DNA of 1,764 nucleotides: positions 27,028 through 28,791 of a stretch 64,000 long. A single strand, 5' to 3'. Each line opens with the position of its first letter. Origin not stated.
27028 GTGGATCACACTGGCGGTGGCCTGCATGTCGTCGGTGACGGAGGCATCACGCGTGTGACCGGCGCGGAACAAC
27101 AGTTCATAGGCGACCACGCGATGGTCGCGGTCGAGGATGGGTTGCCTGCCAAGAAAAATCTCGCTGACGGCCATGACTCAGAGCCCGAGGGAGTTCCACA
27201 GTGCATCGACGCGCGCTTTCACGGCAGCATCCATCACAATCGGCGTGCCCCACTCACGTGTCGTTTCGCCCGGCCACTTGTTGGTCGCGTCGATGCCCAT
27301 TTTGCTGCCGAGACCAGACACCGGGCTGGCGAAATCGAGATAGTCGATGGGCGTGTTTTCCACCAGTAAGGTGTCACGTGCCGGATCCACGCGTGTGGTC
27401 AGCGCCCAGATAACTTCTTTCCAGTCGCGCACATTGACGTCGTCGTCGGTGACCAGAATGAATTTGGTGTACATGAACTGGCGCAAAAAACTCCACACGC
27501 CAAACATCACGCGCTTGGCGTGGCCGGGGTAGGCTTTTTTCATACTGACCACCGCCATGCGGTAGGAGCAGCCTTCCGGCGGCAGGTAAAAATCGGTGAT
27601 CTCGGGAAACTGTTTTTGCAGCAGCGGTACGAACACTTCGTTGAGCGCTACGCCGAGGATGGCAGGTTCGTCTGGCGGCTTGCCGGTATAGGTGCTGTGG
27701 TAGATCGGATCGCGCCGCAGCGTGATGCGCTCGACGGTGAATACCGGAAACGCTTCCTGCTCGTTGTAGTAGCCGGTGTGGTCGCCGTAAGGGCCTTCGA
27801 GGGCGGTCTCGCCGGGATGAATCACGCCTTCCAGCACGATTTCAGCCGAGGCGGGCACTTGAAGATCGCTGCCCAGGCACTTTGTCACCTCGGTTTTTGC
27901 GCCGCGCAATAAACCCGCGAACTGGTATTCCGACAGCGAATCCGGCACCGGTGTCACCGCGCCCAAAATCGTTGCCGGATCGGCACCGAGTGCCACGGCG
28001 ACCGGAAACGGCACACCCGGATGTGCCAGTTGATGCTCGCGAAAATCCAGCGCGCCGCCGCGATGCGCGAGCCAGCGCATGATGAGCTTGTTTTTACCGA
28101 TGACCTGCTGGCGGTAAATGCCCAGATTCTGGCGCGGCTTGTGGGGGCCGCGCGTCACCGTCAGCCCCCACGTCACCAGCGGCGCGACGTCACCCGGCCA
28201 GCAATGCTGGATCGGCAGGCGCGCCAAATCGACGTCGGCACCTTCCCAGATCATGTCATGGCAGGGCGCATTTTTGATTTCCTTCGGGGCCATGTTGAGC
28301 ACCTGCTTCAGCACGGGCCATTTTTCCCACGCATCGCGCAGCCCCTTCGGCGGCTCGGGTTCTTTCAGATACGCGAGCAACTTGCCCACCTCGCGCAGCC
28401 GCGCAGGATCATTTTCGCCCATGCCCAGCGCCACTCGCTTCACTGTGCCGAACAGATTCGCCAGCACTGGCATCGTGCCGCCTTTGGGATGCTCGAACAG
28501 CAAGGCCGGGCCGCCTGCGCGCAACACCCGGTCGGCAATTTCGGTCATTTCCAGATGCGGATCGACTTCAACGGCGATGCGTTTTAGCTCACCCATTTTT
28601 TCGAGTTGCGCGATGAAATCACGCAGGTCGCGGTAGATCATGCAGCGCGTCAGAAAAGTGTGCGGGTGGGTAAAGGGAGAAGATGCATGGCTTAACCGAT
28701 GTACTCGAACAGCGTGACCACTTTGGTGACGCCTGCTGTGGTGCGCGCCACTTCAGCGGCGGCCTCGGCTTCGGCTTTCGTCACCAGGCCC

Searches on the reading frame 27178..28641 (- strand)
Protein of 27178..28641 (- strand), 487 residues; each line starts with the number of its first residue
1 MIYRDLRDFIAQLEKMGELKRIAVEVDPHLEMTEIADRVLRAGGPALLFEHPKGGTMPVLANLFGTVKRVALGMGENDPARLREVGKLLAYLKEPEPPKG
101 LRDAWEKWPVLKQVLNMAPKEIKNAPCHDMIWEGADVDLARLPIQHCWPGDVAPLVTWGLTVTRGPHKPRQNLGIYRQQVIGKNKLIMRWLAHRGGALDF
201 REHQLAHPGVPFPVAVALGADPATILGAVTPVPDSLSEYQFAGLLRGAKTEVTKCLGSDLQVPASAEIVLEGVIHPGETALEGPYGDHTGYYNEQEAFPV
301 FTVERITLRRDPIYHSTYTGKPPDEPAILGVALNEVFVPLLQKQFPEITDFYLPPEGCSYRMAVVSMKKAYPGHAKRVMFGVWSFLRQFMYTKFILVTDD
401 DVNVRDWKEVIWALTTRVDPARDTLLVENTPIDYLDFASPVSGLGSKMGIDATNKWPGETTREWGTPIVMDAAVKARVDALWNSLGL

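Call 79: search_protein_families(library=pfam, proteins=[window:27178-28641:-], max_evalue=0.00001)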
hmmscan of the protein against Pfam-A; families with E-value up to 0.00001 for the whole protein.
window:27178-28641:- (487 aa): 3 families
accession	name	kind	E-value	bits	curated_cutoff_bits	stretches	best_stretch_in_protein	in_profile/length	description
PF01977.22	UbiD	-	2.2e-79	265.9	23.3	1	123-322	6-206/206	3-octaprenyl-4-hydroxybenzoate carboxy-lyase Rift-related domain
PF20696.2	UbiD_C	-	1.7e-47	161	24.2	1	328-452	2-127/127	3-octaprenyl-4-hydroxybenzoate carboxy-lyase C-terminal domain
PF20695.2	UbiD_N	-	3.2e-30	104.5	24.3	1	10-89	1-78/78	3-octaprenyl-4-hydroxybenzoate carboxy-lyase N-terminal domain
